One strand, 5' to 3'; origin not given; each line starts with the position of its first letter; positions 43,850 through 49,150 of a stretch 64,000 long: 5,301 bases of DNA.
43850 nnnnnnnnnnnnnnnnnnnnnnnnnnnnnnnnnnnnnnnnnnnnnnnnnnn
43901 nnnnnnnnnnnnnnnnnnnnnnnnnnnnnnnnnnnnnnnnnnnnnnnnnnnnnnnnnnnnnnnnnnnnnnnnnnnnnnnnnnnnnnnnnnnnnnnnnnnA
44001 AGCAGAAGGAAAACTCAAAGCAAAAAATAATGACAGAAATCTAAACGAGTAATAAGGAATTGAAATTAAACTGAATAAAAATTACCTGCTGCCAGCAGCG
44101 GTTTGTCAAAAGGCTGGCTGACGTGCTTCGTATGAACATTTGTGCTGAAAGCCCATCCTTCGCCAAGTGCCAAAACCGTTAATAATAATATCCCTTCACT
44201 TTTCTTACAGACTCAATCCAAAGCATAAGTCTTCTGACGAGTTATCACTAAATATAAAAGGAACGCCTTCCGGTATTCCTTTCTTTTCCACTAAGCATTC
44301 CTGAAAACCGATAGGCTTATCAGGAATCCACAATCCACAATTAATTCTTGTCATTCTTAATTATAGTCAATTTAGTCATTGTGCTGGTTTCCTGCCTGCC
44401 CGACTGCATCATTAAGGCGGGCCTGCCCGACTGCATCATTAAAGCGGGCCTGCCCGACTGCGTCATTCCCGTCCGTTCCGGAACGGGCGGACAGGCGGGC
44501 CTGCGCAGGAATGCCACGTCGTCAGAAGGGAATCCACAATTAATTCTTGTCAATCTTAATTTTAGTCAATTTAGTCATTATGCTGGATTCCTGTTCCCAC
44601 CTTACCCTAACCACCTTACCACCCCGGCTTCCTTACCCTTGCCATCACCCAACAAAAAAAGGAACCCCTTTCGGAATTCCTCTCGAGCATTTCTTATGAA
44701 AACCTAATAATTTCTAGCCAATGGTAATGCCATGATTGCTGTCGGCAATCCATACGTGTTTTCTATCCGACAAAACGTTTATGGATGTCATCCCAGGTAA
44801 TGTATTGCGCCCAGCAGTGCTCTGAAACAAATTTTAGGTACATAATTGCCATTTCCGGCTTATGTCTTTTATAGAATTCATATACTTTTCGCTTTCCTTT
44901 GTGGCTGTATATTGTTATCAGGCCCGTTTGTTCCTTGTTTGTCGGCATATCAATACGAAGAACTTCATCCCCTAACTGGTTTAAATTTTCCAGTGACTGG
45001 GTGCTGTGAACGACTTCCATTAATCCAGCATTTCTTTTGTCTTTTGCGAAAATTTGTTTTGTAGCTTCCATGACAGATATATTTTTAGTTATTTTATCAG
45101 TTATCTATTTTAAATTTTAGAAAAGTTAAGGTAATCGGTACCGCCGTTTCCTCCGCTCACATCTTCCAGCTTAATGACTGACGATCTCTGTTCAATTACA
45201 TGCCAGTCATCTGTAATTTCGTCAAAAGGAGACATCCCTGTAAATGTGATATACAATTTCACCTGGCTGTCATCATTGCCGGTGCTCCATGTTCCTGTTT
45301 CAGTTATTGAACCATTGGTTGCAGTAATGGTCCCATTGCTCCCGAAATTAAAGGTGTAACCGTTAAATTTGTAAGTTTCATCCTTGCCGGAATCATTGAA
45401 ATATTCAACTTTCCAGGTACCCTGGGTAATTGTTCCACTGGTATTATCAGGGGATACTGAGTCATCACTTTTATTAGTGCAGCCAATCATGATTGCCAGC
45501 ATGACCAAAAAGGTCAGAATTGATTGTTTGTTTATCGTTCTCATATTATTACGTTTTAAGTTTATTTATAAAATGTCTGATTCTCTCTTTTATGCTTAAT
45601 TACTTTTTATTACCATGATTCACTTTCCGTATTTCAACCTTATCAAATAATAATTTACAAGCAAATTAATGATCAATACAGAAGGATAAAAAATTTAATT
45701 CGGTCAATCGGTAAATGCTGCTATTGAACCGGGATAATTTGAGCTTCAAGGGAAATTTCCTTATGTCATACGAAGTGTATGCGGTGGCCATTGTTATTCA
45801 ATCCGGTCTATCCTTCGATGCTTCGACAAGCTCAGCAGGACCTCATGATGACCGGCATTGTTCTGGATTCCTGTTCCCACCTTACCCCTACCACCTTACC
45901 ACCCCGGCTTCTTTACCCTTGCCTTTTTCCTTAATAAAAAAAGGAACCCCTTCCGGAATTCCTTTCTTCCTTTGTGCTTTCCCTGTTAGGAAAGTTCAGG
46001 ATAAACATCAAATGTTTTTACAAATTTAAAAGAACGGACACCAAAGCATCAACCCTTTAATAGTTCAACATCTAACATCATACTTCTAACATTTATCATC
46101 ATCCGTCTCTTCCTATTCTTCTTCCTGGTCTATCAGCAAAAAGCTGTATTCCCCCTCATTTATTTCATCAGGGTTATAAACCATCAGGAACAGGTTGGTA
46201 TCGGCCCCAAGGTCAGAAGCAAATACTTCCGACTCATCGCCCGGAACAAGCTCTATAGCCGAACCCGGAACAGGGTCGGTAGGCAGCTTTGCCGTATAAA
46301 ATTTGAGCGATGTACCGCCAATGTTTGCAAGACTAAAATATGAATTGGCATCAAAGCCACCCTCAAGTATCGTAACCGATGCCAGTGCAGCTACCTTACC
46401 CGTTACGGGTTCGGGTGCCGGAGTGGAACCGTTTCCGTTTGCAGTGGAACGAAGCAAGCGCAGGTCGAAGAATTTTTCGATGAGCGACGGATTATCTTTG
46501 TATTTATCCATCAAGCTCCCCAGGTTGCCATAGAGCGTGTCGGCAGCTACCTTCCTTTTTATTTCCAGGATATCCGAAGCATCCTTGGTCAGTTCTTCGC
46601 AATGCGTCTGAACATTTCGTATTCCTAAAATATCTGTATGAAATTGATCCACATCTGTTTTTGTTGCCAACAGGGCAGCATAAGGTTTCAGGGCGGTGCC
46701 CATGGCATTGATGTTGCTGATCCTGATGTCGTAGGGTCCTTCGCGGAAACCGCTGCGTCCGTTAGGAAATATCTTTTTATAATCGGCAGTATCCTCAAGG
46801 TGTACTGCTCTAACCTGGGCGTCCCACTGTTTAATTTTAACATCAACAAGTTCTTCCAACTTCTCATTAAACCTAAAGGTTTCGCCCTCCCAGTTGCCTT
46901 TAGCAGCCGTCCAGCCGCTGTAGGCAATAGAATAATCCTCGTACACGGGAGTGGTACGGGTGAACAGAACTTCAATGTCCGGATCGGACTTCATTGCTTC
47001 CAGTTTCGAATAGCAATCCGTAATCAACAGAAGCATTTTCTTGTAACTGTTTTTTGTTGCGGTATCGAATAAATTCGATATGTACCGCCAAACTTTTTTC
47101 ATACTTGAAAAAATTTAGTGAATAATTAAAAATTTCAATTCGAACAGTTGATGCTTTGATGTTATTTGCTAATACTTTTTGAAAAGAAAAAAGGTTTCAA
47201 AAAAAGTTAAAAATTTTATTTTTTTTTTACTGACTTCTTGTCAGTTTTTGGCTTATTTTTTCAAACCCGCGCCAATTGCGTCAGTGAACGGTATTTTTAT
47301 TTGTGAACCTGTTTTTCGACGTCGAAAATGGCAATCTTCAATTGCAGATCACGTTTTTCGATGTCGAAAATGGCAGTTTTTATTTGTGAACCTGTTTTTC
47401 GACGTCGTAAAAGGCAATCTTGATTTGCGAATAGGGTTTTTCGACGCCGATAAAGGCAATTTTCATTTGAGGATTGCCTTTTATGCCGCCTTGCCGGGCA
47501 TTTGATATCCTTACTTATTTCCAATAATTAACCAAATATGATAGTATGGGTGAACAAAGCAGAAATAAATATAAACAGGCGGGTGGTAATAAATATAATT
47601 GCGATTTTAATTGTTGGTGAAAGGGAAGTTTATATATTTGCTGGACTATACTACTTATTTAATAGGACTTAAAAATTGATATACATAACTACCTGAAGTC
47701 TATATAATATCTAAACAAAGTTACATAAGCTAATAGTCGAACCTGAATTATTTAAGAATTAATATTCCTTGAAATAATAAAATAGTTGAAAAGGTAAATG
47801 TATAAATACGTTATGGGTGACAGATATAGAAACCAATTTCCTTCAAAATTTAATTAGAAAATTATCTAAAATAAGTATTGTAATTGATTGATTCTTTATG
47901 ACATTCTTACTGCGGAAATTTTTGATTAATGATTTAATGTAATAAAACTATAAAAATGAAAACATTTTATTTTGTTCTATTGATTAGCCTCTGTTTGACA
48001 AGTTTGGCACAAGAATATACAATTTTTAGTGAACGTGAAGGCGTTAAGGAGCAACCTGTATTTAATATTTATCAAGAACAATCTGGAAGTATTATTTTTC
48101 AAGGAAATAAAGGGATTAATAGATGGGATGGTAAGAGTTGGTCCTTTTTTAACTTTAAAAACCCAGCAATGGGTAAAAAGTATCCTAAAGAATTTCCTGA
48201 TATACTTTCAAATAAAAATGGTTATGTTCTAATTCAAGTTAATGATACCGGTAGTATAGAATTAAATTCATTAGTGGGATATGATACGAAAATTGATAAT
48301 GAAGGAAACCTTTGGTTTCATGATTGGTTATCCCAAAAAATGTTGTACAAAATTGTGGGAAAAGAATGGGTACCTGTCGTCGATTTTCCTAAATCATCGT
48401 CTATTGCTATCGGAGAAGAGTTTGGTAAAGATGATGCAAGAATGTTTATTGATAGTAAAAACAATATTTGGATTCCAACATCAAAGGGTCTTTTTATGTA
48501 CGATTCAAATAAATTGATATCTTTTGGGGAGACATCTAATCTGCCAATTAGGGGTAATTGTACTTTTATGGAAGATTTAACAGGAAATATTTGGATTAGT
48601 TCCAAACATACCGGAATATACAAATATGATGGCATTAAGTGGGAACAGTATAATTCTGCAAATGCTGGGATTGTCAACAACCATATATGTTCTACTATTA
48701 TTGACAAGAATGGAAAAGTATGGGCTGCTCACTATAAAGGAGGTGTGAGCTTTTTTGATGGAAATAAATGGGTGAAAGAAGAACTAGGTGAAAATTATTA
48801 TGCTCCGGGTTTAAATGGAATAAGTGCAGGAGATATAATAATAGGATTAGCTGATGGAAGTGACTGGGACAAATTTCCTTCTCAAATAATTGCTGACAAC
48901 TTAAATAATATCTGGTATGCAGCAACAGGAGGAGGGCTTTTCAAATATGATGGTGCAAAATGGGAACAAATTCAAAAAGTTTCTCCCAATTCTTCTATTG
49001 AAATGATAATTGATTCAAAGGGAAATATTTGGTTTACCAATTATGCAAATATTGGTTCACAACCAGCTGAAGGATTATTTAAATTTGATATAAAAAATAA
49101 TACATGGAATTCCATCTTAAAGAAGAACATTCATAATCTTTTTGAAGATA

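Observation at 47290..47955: Array of 41-42-bp direct repeats with a 16-bp palindromic core, followed by a ~430-bp block of about 30% GC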

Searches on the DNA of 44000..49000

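Call 6: search_rna_families(source=window, start=44000, end=49000, threshold=evalue, max_evalue=1)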
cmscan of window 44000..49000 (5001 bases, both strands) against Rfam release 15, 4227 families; matches with E-value up to 1: 1.
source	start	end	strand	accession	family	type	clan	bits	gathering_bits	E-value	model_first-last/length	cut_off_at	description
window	47404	47487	+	RF00853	mir-304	Gene; miRNA;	-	22.6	99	0.3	1-88/88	no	mir-304 microRNA precursor family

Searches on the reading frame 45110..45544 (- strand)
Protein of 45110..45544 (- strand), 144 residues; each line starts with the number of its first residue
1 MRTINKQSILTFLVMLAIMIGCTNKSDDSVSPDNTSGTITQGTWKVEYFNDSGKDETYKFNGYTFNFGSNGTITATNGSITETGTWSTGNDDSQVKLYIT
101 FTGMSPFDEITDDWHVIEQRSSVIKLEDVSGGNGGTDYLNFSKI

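Call 11: search_protein_families(library=pfam, proteins=[window:45110-45544:-], max_evalue=0.01)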
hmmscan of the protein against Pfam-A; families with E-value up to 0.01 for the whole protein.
window:45110-45544:- (144 aa): 1 family
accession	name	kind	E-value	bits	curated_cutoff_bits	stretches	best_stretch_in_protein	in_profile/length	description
PF13648.12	Lipocalin_4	-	0.0013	20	22.4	1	41-118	2-81/89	Lipocalin-like domain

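Call 65: search_protein_families(library=padloc, proteins=[window:45110-45544:-], max_evalue=0.01)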
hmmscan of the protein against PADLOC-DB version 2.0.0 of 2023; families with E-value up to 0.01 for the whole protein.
window:45110-45544:- (144 aa): 0 families
